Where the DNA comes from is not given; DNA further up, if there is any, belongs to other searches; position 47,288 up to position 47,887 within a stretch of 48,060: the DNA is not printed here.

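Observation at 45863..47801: In-frame fusion of a Cro/CI (XRE)-type HTH domain to glutamine-dependent NAD+ synthetase, with three direct repeats across its own promoter, TSS and RBS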

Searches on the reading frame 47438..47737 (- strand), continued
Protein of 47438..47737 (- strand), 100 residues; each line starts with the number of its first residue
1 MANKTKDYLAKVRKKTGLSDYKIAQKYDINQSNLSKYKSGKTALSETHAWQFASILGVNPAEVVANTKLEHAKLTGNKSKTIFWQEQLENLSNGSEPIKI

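Call 73: find_homologous_proteins(query=P0158, max_evalue=1e-50)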
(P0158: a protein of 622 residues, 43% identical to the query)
Query P0158 (622 aa): 7987 proteins with E <= 1e-50 among 8000 candidates; the best 120 are listed.
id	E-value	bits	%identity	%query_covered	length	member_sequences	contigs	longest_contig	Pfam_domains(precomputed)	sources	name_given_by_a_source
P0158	0.0e+0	1397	100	100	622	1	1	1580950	PF00795.28,PF02540.24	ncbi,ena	-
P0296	1.5e-262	890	65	100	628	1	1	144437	PF00795.28,PF02540.24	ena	-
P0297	9.3e-230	782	59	100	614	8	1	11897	PF00795.28,PF02540.24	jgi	jgi:NAD+ synthase (glutamine-hydrolysing)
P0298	7.4e-193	660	51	99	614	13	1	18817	PF01381.29,PF00795.28,PF02540.24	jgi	jgi:NAD+ synthase (glutamine-hydrolysing)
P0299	9.3e-193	660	52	99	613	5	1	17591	PF00795.28,PF02540.24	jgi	jgi:NAD+ synthase (glutamine-hydrolysing)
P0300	3.5e-174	599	48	99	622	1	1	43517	PF00795.28,PF02540.24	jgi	jgi:NAD+ synthase (glutamine-hydrolysing)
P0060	3.9e-172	592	47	99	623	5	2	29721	PF06508.20,PF00795.28,PF02540.24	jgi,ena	-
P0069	4.5e-172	592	48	99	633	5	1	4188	PF06508.20,PF00795.28,PF02540.24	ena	-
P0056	5.2e-171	588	45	99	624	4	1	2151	PF01381.29,PF00795.28,PF02540.24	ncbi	-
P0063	1.0e-168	581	45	99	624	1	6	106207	PF06508.20,PF01381.29,PF00795.28,PF02540.24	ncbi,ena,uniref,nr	ncbi:NAD+ synthase [Candidatus Thioglobus sp.]|uniref:NAD+ synthase n=1 Tax=Candidatus Thioglobus sp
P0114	1.1e-168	580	45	99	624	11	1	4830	PF01381.29,PF00795.28,PF02540.24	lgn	-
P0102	5.0e-168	578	45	99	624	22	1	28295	PF01381.29,PF00795.28,PF02540.24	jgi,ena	jgi:NAD+ synthase (glutamine-hydrolysing)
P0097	1.0e-167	577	44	99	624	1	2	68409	PF01381.29,PF00795.28,PF02540.24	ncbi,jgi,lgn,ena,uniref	ncbi:MAG: NAD+ synthase [Candidatus Thioglobus sp.]|jgi:NAD+ synthase (glutamine-hydrolysing)|uniref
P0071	1.4e-167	577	45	99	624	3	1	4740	PF01381.29,PF00795.28,PF02540.24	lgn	-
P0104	3.7e-167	575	44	99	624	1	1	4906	PF01381.29,PF00795.28,PF02540.24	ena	-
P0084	5.7e-167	575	44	99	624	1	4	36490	PF01381.29,PF00795.28,PF02540.24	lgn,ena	-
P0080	5.8e-167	575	44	99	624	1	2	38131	PF01381.29,PF00795.28,PF02540.24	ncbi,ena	-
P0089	6.4e-167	575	44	99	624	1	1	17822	PF01381.29,PF00795.28,PF02540.24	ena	-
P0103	6.5e-167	575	44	99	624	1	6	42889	PF01381.29,PF00795.28,PF02540.24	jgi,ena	-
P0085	7.4e-167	574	44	99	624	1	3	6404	PF01381.29,PF00795.28,PF02540.24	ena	-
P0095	7.4e-167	574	44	99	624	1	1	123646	PF01381.29,PF00795.28,PF02540.24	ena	-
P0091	8.5e-167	574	44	99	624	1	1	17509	PF01381.29,PF00795.28,PF02540.24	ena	-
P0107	1.3e-166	574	44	99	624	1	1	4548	PF01381.29,PF00795.28,PF02540.24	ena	-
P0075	1.4e-166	574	44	99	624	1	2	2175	PF01381.29,PF00795.28,PF02540.24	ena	-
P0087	1.4e-166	574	44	99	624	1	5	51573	PF01381.29,PF00795.28,PF02540.24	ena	-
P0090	1.4e-166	573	44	99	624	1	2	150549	PF01381.29,PF00795.28,PF02540.24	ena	-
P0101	3.4e-166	572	44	99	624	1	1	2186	PF01381.29,PF00795.28,PF02540.24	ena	-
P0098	3.6e-166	572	44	99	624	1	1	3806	PF01381.29,PF00795.28,PF02540.24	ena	-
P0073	1.4e-163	564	43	99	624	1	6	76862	PF01381.29,PF00795.28,PF02540.24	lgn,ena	-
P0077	3.0e-163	563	43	99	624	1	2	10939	PF01381.29,PF00795.28,PF02540.24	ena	-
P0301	2.2e-149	517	42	99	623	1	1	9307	PF00795.28,PF02540.24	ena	-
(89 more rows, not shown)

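Call 74: find_encoding_contigs(protein=P0298, flank=2500, max_places=1)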
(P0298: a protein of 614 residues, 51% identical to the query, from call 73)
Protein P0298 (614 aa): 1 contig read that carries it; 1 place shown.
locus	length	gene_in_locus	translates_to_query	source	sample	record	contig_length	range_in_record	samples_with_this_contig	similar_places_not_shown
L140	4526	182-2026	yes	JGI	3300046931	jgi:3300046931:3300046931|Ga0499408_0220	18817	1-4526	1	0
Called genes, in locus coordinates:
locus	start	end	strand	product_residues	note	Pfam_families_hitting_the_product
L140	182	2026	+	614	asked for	PF01381:HTH_3 (weak), PF00795:CN_hydrolase, PF02540:NAD_synthase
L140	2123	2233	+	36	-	-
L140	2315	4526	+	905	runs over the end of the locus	PF00133:tRNA-synt_1, PF01921:tRNA-synt_1f (faint), PF09334:tRNA-synt_1g, PF13603:tRNA-synt_1_2, PF09334:tRNA-synt_1g, PF01406:tRNA-synt_1e (weak), PF08264:Anticodon_1, PF06827:zf-FPG_IleRS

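Call 75: find_encoding_contigs(protein=P0300, flank=2500, max_places=1)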
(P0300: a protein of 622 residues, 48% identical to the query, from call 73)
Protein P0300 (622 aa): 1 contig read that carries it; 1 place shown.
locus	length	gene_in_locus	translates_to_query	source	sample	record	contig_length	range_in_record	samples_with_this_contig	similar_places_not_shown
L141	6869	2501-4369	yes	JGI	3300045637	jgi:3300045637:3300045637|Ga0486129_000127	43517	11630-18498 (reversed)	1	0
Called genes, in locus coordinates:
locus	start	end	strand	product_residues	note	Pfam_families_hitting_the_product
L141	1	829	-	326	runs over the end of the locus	PF00762:Ferrochelatase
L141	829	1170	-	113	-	PF00085:Thioredoxin, PF13098:Thioredoxin_2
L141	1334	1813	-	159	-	PF21247:Fic-like_C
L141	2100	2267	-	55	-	-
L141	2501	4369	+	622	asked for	PF00795:CN_hydrolase, PF02540:NAD_synthase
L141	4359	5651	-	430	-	PF04715:, PF00425:Chorismate_bind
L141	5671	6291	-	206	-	-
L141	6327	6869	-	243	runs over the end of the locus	PF00691:OmpA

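Call 76: find_encoding_contigs(protein=P0301, flank=2500, max_places=1)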
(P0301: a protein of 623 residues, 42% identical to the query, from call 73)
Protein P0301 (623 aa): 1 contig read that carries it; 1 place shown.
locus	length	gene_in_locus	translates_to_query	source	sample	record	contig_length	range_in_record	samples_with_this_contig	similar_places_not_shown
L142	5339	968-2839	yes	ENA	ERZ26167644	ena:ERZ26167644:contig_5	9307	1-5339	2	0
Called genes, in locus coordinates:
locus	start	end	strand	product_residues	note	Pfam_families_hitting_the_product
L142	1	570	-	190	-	?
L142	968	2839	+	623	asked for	PF00795:CN_hydrolase, PF02540:NAD_synthase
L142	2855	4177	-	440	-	PF04715:, PF00425:Chorismate_bind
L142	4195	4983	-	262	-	PF13428:TPR_14 (faint), PF13525:YfiO (weak), PF13174:TPR_6 (faint), PF14559:TPR_19 (weak)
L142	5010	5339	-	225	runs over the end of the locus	PF00691:OmpA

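Call 79: search_protein_families(library=phrogs, proteins=[window:47447-47737:-, P0153, P0156], max_evalue=0.001)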
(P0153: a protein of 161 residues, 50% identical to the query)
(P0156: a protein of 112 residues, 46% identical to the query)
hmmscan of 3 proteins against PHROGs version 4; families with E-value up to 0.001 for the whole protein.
window:47447-47737:- (97 aa): 11 families
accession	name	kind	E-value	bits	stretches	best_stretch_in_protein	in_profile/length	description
phrog_4441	-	DNA, RNA and nucleotide metabolism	3.2e-14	54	1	3-93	3-91/98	HTH DNA binding protein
phrog_638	-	transcription regulation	2.9e-12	47.6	1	3-92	2-89/145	transcriptional regulator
phrog_2967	-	transcription regulation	4.3e-07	30.7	1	3-66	9-72/225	transcriptional regulator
phrog_8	-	transcription regulation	5.6e-07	30.3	1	6-67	163-219/346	transcriptional regulator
phrog_3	-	transcription regulation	6.3e-07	30.5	1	2-85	86-179/430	transcriptional repressor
phrog_2328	-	transcription regulation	2.7e-05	25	1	9-60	20-71/128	transcriptional repressor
phrog_4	-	transcription regulation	2.9e-05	24.2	1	4-62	132-190/400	transcriptional repressor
phrog_1373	-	transcription regulation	0.00011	23.3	1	6-76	65-136/166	transcriptional regulator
phrog_2439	-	transcription regulation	0.00037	20.5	1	7-60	10-63/367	transcriptional regulator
phrog_5823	-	transcription regulation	0.00072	19.8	1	4-74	6-77/404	transcriptional regulator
phrog_34897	-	unknown function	0.00083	19.7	1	7-92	6-89/279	-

P0153 (161 aa): 4 families
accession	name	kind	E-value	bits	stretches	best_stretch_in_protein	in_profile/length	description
phrog_4441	-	DNA, RNA and nucleotide metabolism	6.2e-11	43.5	1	2-91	4-91/98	HTH DNA binding protein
phrog_638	-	transcription regulation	4.1e-08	34.2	1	1-91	2-90/145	transcriptional regulator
phrog_2439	-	transcription regulation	4.9e-05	23.4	1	3-105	8-104/367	transcriptional regulator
phrog_1124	-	transcription regulation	0.00027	21.5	0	5-48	7-53/177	transcriptional regulator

P0156 (112 aa): 2 families
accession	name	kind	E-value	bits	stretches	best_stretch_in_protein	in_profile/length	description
phrog_638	-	transcription regulation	2.5e-11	44.6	1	1-77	2-79/145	transcriptional regulator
phrog_4441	-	DNA, RNA and nucleotide metabolism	1.7e-08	35.7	1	2-87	4-87/98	HTH DNA binding protein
